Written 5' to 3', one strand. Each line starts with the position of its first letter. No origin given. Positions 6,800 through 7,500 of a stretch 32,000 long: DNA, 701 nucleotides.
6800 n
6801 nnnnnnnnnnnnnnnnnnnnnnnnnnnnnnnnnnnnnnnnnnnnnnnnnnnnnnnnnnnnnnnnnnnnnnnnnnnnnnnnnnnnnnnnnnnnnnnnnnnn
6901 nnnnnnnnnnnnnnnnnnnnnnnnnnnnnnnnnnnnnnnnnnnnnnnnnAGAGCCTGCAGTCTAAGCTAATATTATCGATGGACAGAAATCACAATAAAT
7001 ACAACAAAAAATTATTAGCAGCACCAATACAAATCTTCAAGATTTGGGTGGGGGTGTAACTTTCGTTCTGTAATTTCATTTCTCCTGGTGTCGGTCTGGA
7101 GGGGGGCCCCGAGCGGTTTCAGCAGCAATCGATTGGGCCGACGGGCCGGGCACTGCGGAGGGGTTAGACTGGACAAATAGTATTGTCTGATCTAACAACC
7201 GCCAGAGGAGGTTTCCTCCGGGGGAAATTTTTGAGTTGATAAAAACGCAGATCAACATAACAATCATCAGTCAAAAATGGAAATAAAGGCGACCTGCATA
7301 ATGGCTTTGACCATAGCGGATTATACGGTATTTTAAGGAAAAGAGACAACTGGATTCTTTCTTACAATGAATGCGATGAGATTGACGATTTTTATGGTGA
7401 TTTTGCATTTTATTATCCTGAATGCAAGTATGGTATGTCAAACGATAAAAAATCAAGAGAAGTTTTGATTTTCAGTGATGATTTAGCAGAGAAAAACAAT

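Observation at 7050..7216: GC-rich, hairpin-dense element of about 160 bp present twice in direct orientation, 23.4 kb apart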

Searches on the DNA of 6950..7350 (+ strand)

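Call 9: search_rna_families(source=window, start=6950, end=7350, threshold=evalue, max_evalue=10, show_alignments=3)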
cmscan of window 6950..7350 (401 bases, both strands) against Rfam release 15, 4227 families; matches with E-value up to 10: 4.
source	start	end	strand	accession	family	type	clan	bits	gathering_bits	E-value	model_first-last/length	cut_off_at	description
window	7193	7267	-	RF01456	VrrA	Gene; antisense;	-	18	50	1.1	1-140/140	no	Vibrio regulatory RNA of OmpA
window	7229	7276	-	RF00273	SNORD59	Gene; snRNA; snoRNA; CD-box;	CL00065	17.1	45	1.1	1-73/73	no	Small nucleolar RNA SNORD59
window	7193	7350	-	RF02377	SurA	Gene; sRNA;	-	9.4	100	4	111-279/279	5'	SurA sRNA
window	6992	7075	+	RF01675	CrcZ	Gene; sRNA;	-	8.3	95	4.9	1-398/398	no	Pseudomonas sRNA CrcZ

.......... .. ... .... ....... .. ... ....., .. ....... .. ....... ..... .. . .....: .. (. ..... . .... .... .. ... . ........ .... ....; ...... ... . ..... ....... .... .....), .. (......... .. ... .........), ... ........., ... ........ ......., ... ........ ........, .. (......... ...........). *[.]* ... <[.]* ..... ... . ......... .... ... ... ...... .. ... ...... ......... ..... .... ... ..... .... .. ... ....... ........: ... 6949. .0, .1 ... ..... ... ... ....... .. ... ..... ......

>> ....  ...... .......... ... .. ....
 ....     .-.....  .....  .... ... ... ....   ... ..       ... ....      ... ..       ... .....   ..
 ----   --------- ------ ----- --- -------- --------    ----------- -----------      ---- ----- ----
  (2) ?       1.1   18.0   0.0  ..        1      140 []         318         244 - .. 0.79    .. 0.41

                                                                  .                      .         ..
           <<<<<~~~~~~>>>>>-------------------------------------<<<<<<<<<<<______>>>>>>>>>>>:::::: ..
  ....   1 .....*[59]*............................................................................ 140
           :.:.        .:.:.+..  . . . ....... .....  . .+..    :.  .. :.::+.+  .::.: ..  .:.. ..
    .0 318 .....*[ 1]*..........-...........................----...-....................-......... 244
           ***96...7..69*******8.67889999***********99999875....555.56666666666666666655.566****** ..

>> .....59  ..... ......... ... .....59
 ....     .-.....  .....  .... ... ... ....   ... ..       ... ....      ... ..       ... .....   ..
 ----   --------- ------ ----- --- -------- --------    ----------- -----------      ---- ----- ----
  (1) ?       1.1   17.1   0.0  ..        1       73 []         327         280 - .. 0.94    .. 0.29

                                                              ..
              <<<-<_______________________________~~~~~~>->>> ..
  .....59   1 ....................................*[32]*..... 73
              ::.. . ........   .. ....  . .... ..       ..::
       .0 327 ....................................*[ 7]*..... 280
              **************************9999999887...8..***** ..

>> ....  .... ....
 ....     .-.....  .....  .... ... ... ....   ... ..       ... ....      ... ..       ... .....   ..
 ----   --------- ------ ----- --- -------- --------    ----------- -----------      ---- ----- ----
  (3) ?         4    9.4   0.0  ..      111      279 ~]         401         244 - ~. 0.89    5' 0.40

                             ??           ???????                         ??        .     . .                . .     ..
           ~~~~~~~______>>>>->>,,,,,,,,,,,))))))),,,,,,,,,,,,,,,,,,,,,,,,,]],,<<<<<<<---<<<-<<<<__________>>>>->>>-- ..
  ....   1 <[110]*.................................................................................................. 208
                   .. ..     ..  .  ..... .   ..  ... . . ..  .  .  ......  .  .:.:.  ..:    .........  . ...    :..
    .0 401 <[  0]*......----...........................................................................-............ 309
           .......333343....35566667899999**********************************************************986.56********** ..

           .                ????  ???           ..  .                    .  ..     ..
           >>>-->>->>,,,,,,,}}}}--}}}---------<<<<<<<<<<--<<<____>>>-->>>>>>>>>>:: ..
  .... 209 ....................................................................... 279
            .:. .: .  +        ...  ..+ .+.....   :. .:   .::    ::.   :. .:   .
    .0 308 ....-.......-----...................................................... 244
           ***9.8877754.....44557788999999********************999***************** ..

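Call 36: search_dna_similar(query=window:7040-7230:+, collection=plasmids, mode=distant, max_evalue=1)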
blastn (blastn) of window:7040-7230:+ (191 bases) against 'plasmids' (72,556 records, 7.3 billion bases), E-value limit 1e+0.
No match.

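Call 68: build_rna_model(alignment_id=A3)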
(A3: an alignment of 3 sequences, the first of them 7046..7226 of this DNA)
Model R1 built from alignment A3 (3 sequences, 183 columns); structure: RNAalifold consensus.
model positions 181; base pairs 58; branch points 1; effective number of sequences 0.78; information 0.591 bits per position. Calibrated on 0.2 Mb of random sequence (short: E-values are rough).
structure used (alignment columns):
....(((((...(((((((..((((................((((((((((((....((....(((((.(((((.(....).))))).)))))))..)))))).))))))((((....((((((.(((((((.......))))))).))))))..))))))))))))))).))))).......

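Call 69: search_with_rna_model(model_id=R1, sources=[window, L016, L017, L018, L019, L020, L021, L022, L023, L098, L099, L100, L005, L024, L025, L027, L029, L030], max_evalue=10)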
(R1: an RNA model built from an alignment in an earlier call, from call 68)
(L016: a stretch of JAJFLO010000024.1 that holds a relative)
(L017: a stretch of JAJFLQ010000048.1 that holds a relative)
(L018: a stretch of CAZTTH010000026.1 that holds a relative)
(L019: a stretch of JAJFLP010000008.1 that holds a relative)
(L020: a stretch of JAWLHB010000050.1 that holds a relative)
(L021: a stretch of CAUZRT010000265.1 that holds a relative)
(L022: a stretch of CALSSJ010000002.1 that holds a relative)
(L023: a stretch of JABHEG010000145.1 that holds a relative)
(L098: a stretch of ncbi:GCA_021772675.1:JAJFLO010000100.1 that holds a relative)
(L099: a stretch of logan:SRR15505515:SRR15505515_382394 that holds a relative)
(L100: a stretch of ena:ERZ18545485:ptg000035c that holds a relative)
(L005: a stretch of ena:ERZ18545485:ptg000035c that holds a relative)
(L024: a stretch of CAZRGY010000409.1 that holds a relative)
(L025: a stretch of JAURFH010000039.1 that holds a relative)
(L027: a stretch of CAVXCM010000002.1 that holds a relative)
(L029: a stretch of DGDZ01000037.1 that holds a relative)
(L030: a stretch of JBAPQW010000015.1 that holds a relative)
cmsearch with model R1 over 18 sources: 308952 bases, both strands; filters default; matches with E-value up to 10: 8.
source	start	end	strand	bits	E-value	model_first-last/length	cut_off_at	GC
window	7046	7226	+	220.9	1.6e-61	1-181/181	no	0.57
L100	14515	14696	+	214.7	9.7e-60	1-181/181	no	0.57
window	30425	30592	+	159.1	1.2e-43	1-181/181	no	0.51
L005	11206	11373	-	159.1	1.2e-43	1-181/181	no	0.51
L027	8111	8162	+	9.7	1.8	1-181/181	no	0.54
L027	7940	7994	+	8.3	4.7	1-181/181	no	0.64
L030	11112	11150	+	7.2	9.4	1-181/181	no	0.59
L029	13798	13831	+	7.2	9.5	59-92/181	no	0.82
